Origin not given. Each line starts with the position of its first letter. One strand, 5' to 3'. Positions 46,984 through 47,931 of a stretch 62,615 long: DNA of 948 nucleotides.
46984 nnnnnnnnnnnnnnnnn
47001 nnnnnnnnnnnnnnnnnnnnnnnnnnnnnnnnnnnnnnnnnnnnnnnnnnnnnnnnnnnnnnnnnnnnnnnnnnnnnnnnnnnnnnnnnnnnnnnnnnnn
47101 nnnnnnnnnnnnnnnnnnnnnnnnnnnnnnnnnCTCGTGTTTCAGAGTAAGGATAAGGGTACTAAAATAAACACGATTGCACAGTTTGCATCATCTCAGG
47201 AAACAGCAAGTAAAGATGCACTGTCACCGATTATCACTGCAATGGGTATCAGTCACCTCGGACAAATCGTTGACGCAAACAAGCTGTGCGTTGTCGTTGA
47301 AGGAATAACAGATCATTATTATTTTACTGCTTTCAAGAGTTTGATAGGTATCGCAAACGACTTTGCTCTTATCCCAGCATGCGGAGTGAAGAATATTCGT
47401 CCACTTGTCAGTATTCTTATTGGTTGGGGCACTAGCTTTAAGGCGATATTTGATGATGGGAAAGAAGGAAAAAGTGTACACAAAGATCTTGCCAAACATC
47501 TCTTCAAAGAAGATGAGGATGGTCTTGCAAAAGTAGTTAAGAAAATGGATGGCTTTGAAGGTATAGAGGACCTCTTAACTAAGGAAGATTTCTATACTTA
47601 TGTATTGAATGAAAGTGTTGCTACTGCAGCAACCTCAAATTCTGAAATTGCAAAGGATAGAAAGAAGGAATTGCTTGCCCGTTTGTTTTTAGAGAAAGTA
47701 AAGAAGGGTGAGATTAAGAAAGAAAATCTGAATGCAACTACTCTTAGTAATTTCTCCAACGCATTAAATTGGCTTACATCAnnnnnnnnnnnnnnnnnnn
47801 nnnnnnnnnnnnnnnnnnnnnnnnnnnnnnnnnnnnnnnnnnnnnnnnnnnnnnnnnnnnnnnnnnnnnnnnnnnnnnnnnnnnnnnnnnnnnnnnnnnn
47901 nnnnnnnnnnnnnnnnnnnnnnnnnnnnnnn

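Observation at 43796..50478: OLD-family (ABC ATPase + Toprim) gene translationally wedged between Type III mod and res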

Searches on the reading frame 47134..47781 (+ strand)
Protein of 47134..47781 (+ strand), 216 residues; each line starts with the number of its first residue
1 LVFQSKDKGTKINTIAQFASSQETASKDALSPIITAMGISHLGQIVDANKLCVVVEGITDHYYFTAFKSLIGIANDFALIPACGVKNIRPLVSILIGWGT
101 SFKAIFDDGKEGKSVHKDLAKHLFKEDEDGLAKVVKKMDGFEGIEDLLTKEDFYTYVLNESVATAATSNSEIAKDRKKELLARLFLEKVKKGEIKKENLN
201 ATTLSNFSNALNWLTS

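Call 10: search_protein_families(library=pfam, proteins=[window:47134-47781:+], max_evalue=10)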
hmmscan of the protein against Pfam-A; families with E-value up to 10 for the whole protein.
seq(216 aa): 1 family
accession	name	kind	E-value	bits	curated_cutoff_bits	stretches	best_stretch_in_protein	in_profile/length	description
PF20469.4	OLD-like_TOPRIM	-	0.0095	16.9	23.2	1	52-107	6-65/67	Overcoming lysogenization defect protein-like, TOPRIM domain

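Call 64: predict_structure(alignment_id=A2)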
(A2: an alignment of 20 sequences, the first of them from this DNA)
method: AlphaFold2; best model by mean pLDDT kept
length: 194 residues; sequences in the alignment: 20
mean_pLDDT: 87.3   pTM: 0.84
mean pLDDT of the five models: 87.3, 86.8, 86.0, 86.0, 82.2
residues with pLDDT >= 90: 128; 70-90: 39; 50-70: 19; < 50: 8
segments of 3 or more residues with pLDDT < 50: 1-3, 20-22
pLDDT, mean of each block of 10 residues (from residue 1): 54 54 68 93 94 84 88 87 91 93 94 92 96 95 91 93 97 97 95 91
secondary structure, 60 per line:
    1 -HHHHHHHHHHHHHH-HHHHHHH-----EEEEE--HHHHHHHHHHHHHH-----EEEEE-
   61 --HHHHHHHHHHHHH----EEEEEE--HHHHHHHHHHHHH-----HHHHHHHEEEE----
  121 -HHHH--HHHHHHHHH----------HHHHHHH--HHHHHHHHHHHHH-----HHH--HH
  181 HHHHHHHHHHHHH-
elements in order: H2-15 H17-23 E29-33 H36-49 E55-59 H63-75 E80-85 H88-100 H106-112 E113-116 H122-125 H128-136 H147-153 H156-168 H179-193

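Call 65: search_protein_families(library=padloc, proteins=[window:47200-47781:+], max_evalue=0.001)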
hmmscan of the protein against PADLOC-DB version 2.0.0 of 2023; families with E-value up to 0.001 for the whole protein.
seq(194 aa): 1 family
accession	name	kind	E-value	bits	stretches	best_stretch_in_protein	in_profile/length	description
PDLC00085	GajA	-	0.00096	16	0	28-185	379-542/580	AAA ATPase domain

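Call 68: fold_search(model_id=the predicted structure, library=pdb)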
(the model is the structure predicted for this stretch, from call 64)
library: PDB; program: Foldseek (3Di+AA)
matches with E <= 10: 920; with E <= 0.001: 0
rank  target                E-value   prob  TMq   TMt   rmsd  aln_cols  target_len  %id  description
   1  5im4_F                9.3e-03  0.96  0.31  0.42  11.7       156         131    9  Crystal structure of designed two-component self-assembling icosahedral cage I52-32 (released 2016-07-27)
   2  3lfh_A                2.1e-02  0.91  0.31  0.42  11.7       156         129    9  Crystal structure of manxA from Thermoanaerobacter tengcongensis (released 2010-12-08)
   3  6p74                  2.3e-02  0.96  0.42  0.18   9.9       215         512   12  OLD nuclease from Thermus Scotoductus (released 2020-01-29)
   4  3lfh_E                3.7e-02  0.75  0.30  0.39  12.6       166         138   10  Crystal structure of manxA from Thermoanaerobacter tengcongensis (released 2010-12-08)
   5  3lfh_D                3.9e-02  0.82  0.30  0.42  11.6       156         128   10  Crystal structure of manxA from Thermoanaerobacter tengcongensis (released 2010-12-08)
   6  3lfh_B                4.4e-02  0.69  0.31  0.38  13.8       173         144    9  Crystal structure of manxA from Thermoanaerobacter tengcongensis (released 2010-12-08)
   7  8u7i_A                5.8e-02  0.90  0.45  0.16   7.4       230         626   12  Structure of the phage immune evasion protein Gad1 bound to the Gabija GajAB complex (released 2023-11-22)
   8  2obx_A                6.2e-02  0.63  0.32  0.38   7.7       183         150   12  Lumazine synthase RibH2 from Mesorhizobium loti (Gene mll7281, Swiss-Prot entry Q986N2) complexed with inhibitor 5-Nit (released 2007-08-14)
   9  1viv_B                8.2e-02  0.23  0.24  0.26  15.6       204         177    9  Crystal structure of a hypothetical protein (released 2003-12-30)
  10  3lfh_F                8.7e-02  0.66  0.30  0.41  11.7       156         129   10  Crystal structure of manxA from Thermoanaerobacter tengcongensis (released 2010-12-08)
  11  2lci_MODEL_1_A        9.2e-02  0.44  0.25  0.34  10.3       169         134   10  Solution NMR Structure of DE NOVO DESIGNED PROTEIN, P-LOOP NTPASE FOLD, Northeast Structural Genomics Consorti (released 2011-06-29)
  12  3mmx_F                9.8e-02  0.15  0.21  0.21  12.7       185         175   10  Bacillus anthracis NadD (baNadD) in complex with compound 1_02_3 (released 2010-07-28)
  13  3lfh_C                1.1e-01  0.44  0.29  0.38  12.3       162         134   11  Crystal structure of manxA from Thermoanaerobacter tengcongensis (released 2010-12-08)
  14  2obx_B                1.3e-01  0.57  0.34  0.41   7.9       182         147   12  Lumazine synthase RibH2 from Mesorhizobium loti (Gene mll7281, Swiss-Prot entry Q986N2) complexed with inhibitor 5-Nit (released 2007-08-14)
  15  1vim_C                1.4e-01  0.15  0.22  0.23  16.4       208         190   10  Crystal structure of an hypothetical protein (released 2003-12-30)
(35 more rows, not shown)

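Call 69: search_solved_structures(query=A2, max_evalue=10, show_alignments=3)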
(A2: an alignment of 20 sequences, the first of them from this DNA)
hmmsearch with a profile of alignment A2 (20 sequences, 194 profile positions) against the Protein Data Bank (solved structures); distinct sequences matched with E-value up to 10: 5.
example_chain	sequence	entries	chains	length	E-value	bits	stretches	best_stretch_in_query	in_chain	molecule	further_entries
3hzs_A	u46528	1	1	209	0.4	13.6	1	80-137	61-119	Monofunctional glycosyltransferase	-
6ftb_A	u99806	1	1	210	0.42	13.5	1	80-137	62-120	Monofunctional glycosyltransferase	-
8sgb_C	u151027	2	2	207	0.47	13.4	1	75-158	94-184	Natural Killer T cell receptor TRAV26A-2 alpha chain | Natural killer T cell receptor TRAV26-2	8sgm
5zzk_A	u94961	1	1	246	0.57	13.1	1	80-137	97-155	Monofunctional glycosyltransferase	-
3vmq_A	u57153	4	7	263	0.58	13.1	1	80-138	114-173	Monofunctional glycosyltransferase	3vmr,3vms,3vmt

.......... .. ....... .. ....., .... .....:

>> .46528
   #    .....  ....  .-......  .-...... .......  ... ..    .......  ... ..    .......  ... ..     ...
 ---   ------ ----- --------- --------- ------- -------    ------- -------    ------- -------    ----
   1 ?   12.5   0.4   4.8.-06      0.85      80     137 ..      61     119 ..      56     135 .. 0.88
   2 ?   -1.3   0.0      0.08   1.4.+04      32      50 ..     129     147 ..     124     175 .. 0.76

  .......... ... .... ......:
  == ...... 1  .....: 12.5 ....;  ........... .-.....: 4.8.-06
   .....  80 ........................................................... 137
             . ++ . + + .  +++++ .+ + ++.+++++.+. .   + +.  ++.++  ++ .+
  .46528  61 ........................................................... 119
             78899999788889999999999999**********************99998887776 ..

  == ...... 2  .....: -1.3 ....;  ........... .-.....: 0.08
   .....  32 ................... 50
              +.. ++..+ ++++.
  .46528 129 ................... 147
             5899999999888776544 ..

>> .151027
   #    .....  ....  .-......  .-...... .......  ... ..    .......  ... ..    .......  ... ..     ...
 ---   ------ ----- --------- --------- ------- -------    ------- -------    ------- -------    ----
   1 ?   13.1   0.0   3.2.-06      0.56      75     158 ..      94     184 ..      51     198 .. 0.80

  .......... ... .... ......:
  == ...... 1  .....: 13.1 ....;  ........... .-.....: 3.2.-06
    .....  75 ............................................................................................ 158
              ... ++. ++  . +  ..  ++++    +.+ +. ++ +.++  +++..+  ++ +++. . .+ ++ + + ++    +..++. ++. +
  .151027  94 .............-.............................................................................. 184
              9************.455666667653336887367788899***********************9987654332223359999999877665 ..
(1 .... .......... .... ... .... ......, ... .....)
